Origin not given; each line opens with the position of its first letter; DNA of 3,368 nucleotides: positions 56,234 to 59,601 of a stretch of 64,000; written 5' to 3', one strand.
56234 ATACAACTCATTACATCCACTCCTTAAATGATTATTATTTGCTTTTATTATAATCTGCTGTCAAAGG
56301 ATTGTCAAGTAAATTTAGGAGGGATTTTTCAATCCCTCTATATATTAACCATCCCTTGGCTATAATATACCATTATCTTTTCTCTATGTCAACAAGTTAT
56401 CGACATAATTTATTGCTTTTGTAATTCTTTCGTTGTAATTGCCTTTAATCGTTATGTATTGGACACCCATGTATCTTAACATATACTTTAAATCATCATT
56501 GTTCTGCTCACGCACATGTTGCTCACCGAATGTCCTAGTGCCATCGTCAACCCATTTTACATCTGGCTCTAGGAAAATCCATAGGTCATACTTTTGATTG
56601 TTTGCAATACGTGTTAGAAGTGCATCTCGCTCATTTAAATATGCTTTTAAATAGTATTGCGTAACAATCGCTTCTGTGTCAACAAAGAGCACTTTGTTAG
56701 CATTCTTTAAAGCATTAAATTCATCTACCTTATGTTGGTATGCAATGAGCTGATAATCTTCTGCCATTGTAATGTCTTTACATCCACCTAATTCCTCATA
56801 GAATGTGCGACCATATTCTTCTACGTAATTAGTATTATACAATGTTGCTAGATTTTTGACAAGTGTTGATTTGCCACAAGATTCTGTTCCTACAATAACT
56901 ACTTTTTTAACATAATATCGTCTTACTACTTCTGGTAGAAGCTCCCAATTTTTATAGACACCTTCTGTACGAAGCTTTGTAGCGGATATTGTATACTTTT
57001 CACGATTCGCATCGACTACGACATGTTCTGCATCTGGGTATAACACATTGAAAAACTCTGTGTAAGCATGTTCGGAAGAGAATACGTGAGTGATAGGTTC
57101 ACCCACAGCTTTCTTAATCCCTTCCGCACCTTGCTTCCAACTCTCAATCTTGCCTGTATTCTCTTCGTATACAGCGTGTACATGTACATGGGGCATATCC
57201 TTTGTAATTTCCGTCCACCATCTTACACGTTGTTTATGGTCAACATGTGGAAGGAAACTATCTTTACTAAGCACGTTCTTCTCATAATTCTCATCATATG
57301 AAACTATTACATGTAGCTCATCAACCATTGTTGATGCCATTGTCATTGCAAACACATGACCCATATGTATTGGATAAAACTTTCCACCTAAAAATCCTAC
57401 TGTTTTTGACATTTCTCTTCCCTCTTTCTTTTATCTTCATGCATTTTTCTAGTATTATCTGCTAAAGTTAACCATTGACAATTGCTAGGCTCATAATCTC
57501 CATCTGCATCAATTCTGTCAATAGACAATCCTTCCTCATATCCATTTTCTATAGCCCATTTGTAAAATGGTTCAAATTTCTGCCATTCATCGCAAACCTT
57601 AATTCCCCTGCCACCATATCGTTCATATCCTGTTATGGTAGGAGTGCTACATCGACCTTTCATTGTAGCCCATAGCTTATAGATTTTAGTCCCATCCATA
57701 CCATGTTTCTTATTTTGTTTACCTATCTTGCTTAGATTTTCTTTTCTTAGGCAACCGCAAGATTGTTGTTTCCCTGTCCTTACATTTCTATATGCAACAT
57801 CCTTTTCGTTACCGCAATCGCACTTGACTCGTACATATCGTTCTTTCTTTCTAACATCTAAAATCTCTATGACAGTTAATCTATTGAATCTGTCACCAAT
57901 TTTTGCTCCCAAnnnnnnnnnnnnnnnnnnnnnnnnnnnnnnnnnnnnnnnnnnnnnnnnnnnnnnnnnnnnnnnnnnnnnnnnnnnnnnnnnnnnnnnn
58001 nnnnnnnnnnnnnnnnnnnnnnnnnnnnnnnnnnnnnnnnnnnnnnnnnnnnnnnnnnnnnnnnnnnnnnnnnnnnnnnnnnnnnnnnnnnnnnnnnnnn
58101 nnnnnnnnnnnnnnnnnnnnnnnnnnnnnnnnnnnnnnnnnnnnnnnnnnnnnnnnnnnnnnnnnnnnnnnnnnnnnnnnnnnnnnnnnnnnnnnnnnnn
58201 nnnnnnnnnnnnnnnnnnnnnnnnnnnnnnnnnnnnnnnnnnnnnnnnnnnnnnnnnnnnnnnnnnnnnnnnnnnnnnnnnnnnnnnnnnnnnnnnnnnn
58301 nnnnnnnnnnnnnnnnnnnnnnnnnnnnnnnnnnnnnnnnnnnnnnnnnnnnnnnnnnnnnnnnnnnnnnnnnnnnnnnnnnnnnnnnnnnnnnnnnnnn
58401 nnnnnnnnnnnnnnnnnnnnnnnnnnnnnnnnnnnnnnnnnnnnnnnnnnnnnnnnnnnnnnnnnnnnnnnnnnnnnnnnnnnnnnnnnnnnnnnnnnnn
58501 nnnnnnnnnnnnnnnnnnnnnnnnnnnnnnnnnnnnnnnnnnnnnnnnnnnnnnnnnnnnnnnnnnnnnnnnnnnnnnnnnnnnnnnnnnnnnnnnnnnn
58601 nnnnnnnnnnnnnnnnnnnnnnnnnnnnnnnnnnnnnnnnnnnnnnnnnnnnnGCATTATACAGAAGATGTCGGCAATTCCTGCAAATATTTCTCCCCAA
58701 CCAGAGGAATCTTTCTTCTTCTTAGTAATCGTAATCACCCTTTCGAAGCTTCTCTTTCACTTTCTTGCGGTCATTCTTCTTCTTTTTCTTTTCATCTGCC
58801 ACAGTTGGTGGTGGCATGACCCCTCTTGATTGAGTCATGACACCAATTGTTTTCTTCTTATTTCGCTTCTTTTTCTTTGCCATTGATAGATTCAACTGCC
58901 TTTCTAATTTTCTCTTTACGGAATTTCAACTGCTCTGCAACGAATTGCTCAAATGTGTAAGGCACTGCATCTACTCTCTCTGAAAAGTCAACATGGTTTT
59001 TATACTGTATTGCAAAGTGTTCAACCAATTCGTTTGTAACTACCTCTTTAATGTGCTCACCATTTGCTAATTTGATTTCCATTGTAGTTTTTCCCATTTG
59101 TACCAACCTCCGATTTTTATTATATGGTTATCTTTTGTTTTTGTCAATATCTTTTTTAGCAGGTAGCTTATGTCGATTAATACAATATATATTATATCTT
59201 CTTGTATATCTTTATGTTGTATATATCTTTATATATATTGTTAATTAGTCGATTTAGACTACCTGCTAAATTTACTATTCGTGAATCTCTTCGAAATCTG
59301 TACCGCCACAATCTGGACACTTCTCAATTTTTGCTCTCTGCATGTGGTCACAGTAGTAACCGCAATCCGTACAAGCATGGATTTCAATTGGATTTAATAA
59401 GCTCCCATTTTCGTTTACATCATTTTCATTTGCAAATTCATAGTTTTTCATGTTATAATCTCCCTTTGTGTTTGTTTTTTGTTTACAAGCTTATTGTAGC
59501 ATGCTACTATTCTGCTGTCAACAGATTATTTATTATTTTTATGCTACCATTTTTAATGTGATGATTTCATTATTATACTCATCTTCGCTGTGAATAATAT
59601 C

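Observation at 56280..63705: Promoter subclass with the -35 hexamer embedded in a 17-19 bp palindrome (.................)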

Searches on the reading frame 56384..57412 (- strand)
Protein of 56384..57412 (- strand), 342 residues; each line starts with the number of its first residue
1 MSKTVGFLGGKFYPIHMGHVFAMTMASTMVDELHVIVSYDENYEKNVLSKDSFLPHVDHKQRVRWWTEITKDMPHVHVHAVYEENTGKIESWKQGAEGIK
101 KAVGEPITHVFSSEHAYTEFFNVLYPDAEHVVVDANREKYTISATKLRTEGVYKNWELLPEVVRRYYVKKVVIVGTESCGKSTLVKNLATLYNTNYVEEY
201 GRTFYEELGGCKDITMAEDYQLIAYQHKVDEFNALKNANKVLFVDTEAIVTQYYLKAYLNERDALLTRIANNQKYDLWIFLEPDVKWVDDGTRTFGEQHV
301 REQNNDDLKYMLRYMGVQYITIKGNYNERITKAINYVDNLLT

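Call 41: search_dna_similar(query=window:56384-57412:-, collection=phages, mode=protein, max_rows=50)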
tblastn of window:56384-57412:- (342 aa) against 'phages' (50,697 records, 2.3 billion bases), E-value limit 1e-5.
Records with a match: 770; places in all: 771; records where one place covers at least 80% of the query: 767.
Best place of each record, by identity: 90-95% 2; 80-90% 16; 60-80% 6; <60% 746.
By first word of the organism name: Vibrio 336; Salmonella 173; Klebsiella 47; Escherichia 37; Enterococcus 27; Bacillus 24; Lactobacillus 18; Prevotella 15; Erwinia 14; Aeromonas 10; and 22 more.
By host as written in the record: - 332; Salmonella enterica subsp. enterica serovar Enteritidis PT1 37; Klebsiella pneumoniae 23; Prevotella sp. 15; Salmonella enterica subsp. enterica 14; Salmonella sp. 13; Salmonella enterica subsp. enterica serovar Enteritidis 12; Salmonella enterica subsp. enterica serovar Typhimurium 11; and 143 more.
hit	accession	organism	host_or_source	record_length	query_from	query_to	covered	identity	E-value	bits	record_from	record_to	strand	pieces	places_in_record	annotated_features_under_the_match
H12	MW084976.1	Bacillus phage Kirov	Bacillus cereus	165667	1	342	100%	91.5%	0e+0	629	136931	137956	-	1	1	nicotinamide-nucleotide adenylyltransferase/ribosylnicotinamide kinase | PnuC-like nicotinamide mononucleotide transporter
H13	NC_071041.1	Bacillus phage Kirov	Bacillus cereus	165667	1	342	100%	91.5%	0e+0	629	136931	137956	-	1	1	nicotinamide-nucleotide adenylyltransferase | PnuC-like nicotinamide mononucleotide transport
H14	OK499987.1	Bacillus phage vB_BanS_MrDarsey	Bacillus anthracis Sterne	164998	1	342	100%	84.2%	0e+0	591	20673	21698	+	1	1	nicotinamide-nucleotide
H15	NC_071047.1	Bacillus phage vB_BanS_MrDarsey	Bacillus anthracis Sterne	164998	1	342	100%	84.2%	0e+0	591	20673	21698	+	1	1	nicotinamide-nucleotide adenylyltransferase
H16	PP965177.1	Bacillus phage KoopaTroopa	Bacillus thuringiensis serovar kurstaki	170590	1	342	100%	83.9%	0e+0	588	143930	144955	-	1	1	nicotinamide-nucleotide adenylyl-transferase NADR family ...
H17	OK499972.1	Bacillus phage vB_BanS_Chewbecca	Bacillus anthracis Sterne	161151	1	342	100%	83.3%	0e+0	586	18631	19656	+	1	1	hypothetical protein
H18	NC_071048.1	Bacillus phage vB_BanS_Chewbecca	Bacillus anthracis Sterne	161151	1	342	100%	83.3%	0e+0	586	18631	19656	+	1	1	nicotinamide-nucleotide adenylyltransferase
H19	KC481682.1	Bacillus phage vB_BanS-Tsamsa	Bacillus anthracis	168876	1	342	100%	83.0%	0e+0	588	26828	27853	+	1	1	hypothetical protein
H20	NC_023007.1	Bacillus phage vB_BanS-Tsamsa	Bacillus anthracis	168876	1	342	100%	83.0%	0e+0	588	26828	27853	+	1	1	nicotinamide-nucleotide adenylyltransferase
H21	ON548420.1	Bacillus phage vB_BanS-Thrax4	Bacillus anthracis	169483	1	342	100%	82.5%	0e+0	583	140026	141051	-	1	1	nicotinamide-nucleotide adenylyltransferase | hypothetical protein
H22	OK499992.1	Bacillus phage vB_BanS_Nate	Bacillus anthracis Sterne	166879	1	342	100%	82.2%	0e+0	580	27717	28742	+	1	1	hypothetical protein (x2)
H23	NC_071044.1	Bacillus phage vB_BanS_Nate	Bacillus anthracis Sterne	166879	1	342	100%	82.2%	0e+0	580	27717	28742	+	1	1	nicotinamide-nucleotide adenylyltransferase | hypothetical protein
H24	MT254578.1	Bacillus phage Izhevsk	Bacillus cereus VKM B-370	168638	1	342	100%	81.3%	0e+0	561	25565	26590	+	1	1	NadR type nicotinamide-nucleotide adenylyltransferase | putative HNH homing endonuclease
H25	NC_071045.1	Bacillus phage Izhevsk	Bacillus cereus VKM B-370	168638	1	342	100%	81.3%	0e+0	561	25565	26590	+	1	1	nicotinamide-nucleotide adenylyltransferase | HNH endonuclease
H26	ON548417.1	Bacillus phage vB_BanS-Thrax1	Bacillus anthracis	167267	1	342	100%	81.0%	9e-179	555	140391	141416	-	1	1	nicotinamide-nucleotide adenylyltransferase | nicotinamide mononucleotide transporter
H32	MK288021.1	Bacillus phage pW2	Bacillus cereus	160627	1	342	100%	78.7%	7e-178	552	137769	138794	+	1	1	multifunctional transcriptional regulator/nicotinamide-nucleotide ...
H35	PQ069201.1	Bacillus phage C30-3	Bacillus sp. C30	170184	1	342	100%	76.0%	4e-169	527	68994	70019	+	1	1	record has no annotation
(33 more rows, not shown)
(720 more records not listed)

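Call 42: get_annotated_region(hit=H35, flank=20000)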
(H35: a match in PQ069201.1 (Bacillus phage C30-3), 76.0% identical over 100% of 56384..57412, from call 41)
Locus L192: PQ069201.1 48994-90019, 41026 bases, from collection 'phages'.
description: UNVERIFIED: Bacillus phage C30-3, partial genome.
organism: Bacillus phage C30-3 (NCBI taxid 3240962)
taxonomy: Viruses; Duplodnaviria; Heunggongvirae; Uroviricota; Caudoviricetes
host: Bacillus sp. C30; source: -; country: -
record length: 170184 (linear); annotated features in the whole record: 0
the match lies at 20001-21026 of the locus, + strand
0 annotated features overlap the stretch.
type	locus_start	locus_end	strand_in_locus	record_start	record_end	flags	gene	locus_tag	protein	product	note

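Call 43: get_annotated_region(hit=H19, flank=20000)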
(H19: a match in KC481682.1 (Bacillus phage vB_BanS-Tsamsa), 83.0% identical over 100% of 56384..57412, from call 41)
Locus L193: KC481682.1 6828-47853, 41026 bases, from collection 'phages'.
description: Bacillus phage vB_BanS-Tsamsa, complete genome.
organism: Bacillus phage vB_BanS-Tsamsa (NCBI taxid 1308863)
taxonomy: Viruses; Duplodnaviria; Heunggongvirae; Uroviricota; Caudoviricetes; Joanripponvirinae; Tsamsavirus; Tsamsavirus tsamsa
host: Bacillus anthracis; source: -; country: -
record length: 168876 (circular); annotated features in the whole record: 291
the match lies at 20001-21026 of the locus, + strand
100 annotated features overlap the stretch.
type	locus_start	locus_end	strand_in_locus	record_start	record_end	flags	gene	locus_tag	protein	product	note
CDS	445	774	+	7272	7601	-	-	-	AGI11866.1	hypothetical protein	gp10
CDS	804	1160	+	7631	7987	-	-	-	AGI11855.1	hypothetical protein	gp11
CDS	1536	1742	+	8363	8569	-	-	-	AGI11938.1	hypothetical protein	gp12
CDS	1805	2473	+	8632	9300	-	-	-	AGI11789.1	hypothetical protein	gp13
CDS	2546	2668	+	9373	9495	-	-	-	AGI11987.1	hypothetical protein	gp14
CDS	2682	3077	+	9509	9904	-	-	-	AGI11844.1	hypothetical protein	gp15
CDS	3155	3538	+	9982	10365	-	-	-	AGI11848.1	hypothetical protein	gp16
CDS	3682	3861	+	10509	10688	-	-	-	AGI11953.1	hypothetical protein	gp17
CDS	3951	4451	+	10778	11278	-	-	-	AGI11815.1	hypothetical protein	gp18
CDS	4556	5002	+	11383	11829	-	-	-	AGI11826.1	hypothetical protein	gp19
CDS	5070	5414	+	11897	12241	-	-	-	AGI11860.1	hypothetical protein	gp20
CDS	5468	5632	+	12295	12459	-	-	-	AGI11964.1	hypothetical protein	gp21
CDS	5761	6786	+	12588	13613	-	-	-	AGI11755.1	hypothetical protein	gp22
CDS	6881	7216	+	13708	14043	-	-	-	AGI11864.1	hypothetical protein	gp23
CDS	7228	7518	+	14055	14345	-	-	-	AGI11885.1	hypothetical protein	gp24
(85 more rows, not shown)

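Call 44: get_annotated_region(hit=H24, flank=20000)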
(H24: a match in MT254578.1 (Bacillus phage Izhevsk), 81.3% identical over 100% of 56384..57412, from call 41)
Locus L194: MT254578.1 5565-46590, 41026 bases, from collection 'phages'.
description: Bacillus phage Izhevsk, complete genome.
organism: Bacillus phage Izhevsk (NCBI taxid 2724322)
taxonomy: Viruses; Duplodnaviria; Heunggongvirae; Uroviricota; Caudoviricetes; Joanripponvirinae; Tsamsavirus; Tsamsavirus izhevsk
host: Bacillus cereus VKM B-370; source: soil sample; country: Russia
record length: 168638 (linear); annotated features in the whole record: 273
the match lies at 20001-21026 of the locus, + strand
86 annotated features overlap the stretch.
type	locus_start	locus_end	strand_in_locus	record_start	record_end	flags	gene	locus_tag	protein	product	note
CDS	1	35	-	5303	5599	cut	-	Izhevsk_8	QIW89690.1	hypothetical protein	-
CDS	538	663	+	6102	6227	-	-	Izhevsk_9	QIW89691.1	hypothetical protein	-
CDS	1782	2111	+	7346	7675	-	-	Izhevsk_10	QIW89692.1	hypothetical protein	-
CDS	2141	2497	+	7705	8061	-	-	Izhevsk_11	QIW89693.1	hypothetical protein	-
CDS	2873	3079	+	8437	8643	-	-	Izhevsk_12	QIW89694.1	hypothetical protein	-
CDS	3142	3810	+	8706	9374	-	-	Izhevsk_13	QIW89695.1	serine/threonine protein kinase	-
CDS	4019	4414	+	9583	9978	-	-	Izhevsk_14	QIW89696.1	putative peptidase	-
CDS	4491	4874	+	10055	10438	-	-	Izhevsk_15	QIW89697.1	putative signal peptide-containing lipoprotein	-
CDS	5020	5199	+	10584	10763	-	-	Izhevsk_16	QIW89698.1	hypothetical protein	-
CDS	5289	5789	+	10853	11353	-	-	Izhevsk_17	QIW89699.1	type I DNA restriction enzymes inhibitor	putative T7 Ocr-like protein, type I DNA restriction enzymes inhibitor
CDS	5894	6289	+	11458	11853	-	-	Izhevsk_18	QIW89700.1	hypothetical protein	-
CDS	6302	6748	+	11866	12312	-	-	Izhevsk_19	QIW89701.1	hypothetical protein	-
CDS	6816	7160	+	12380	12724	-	-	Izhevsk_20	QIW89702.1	hypothetical protein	-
CDS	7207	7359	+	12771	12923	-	-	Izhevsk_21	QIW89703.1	putative signal peptide-containing lipoprotein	-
CDS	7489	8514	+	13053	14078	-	-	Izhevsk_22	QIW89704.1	putative metallo-aminopeptidase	-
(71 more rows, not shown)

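Call 45: get_annotated_region(hit=H32, flank=20000)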
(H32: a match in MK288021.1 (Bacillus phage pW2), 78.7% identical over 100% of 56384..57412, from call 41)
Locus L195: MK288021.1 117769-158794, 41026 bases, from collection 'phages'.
description: Bacillus phage pW2, complete genome.
organism: Bacillus phage pW2 (NCBI taxid 2500559)
taxonomy: Viruses; Duplodnaviria; Heunggongvirae; Uroviricota; Caudoviricetes; Joanripponvirinae; Sophritavirus; Sophritavirus pW2
host: Bacillus cereus; source: -; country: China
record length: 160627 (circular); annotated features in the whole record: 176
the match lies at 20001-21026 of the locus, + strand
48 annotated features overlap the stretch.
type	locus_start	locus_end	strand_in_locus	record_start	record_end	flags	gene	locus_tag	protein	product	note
CDS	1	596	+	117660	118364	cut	-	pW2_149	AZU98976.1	hypothetical protein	-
CDS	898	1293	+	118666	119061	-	-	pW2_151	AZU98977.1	hypothetical protein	-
CDS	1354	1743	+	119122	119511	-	-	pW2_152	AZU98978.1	hypothetical protein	-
CDS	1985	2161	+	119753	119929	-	-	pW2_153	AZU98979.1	hypothetical protein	-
CDS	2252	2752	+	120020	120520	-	-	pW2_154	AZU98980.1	hypothetical protein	-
CDS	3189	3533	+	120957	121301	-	-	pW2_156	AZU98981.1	hypothetical protein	-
CDS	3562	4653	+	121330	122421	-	-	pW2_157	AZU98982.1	M20/M25/M40 family metallo-hydrolase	-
CDS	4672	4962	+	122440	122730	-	-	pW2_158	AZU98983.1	hypothetical protein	-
CDS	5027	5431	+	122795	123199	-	-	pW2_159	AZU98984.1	hypothetical protein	-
CDS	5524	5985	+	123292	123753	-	-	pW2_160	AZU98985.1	hypothetical protein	-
CDS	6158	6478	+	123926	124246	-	-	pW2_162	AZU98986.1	hypothetical protein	-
CDS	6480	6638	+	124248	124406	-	-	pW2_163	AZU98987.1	hypothetical protein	-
CDS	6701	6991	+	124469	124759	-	-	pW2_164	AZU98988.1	hypothetical protein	-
CDS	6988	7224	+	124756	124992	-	-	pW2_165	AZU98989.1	hypothetical protein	-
CDS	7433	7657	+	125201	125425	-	-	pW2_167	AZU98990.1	hypothetical protein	-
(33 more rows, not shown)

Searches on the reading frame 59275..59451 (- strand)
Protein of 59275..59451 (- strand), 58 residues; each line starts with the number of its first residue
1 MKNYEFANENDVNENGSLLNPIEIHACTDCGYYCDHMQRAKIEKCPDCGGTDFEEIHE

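Call 50: search_protein_families(library=pfam, max_evalue=0.01, proteins=[window:59275-59451:-])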
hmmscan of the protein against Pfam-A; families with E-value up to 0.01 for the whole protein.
window:59275-59451:- (58 aa): 4 families
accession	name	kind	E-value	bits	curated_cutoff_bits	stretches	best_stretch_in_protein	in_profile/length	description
PF09723.15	Zn_ribbon_8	-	8.5e-05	22.9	34.4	1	26-54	7-38/41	Zinc ribbon domain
PF07295.17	DUF1451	-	0.00023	21.8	26.1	1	26-54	115-143/146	Zinc-ribbon containing domain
PF13453.11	Zn_ribbon_TFIIB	-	0.0016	18.2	22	0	40-51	17-28/41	Transcription factor zinc-finger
PF01155.25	HypA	-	0.0059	17.1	28.9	1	25-54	71-98/112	Hydrogenase/urease nickel incorporation, metallochaperone, hypA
